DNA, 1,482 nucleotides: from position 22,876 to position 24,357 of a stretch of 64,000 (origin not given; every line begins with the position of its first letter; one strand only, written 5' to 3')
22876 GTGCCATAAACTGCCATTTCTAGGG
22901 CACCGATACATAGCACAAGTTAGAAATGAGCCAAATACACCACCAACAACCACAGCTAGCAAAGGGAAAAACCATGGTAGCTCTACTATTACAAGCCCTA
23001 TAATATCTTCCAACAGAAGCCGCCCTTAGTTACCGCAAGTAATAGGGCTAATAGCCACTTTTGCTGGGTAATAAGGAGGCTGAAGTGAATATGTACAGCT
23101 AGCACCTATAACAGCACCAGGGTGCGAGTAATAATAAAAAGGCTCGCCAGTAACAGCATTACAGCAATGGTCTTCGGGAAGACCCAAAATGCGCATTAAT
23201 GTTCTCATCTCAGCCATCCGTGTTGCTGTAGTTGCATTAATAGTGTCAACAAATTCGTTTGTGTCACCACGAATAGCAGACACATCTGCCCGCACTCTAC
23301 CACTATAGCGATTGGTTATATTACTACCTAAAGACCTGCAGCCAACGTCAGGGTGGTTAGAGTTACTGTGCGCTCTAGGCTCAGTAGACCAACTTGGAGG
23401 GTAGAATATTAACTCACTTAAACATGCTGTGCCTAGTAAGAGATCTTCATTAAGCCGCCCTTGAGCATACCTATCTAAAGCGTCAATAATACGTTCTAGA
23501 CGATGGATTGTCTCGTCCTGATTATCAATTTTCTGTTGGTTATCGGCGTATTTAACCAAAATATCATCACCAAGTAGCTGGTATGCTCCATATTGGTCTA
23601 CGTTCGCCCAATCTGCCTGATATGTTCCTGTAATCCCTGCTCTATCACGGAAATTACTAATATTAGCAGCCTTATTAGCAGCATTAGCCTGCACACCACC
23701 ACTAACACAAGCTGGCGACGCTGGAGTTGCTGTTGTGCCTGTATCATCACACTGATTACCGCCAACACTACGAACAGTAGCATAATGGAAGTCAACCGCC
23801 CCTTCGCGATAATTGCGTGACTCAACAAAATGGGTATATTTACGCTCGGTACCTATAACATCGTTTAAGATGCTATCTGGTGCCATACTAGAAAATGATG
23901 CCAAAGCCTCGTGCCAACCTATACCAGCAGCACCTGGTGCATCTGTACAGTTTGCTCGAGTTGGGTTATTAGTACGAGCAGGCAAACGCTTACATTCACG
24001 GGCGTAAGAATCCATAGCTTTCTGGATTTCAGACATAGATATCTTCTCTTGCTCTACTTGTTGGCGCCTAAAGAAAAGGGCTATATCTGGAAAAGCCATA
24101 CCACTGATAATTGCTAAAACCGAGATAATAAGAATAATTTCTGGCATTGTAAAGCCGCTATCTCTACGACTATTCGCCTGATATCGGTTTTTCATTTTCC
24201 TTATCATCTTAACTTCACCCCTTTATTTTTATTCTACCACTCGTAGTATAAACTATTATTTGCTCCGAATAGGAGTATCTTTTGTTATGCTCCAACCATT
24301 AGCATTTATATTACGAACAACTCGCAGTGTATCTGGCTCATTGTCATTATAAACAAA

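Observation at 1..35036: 35-kb co-directional block joining an R64-like type IVb pilus cluster to an F-like (MPF-F) conjugative T4SS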

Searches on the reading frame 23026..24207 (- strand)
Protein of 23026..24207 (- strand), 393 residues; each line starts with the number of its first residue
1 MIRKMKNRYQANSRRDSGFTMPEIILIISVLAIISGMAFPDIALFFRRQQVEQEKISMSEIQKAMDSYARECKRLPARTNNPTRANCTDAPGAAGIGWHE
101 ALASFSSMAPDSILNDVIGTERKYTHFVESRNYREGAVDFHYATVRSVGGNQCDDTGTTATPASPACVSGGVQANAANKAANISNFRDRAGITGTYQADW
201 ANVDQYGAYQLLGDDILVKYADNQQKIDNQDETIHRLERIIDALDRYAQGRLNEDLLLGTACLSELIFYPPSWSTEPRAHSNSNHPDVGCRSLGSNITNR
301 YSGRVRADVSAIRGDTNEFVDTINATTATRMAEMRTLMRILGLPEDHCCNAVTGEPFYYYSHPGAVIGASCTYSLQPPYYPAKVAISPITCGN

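Call 4: search_protein_families(library=pfam, proteins=[window:23026-24207:-], max_evalue=0.01)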
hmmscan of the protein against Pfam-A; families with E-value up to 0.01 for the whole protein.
window:23026-24207:- (393 aa): 1 family
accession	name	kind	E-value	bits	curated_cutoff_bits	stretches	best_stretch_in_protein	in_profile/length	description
PF07963.17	N_methyl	-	0.0061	16.5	21.2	1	14-39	2-27/27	Prokaryotic N-terminal methylation motif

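Call 7: search_protein_families(library=ncbifam, proteins=[window:23026-24207:-], max_evalue=0.01)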
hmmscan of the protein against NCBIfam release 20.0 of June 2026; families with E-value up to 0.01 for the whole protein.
window:23026-24207:- (393 aa): 2 families
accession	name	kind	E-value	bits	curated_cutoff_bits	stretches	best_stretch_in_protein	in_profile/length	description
TIGR01710.1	typeII_sec_gspG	equivalog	0.00069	19.6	88.85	1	17-78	1-62/134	type II secretion system major pseudopilin GspG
NF041775.1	typeIV_PilA_Myxo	equivalog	0.0087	16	400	0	14-77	8-71/214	type IV pilin protein PilA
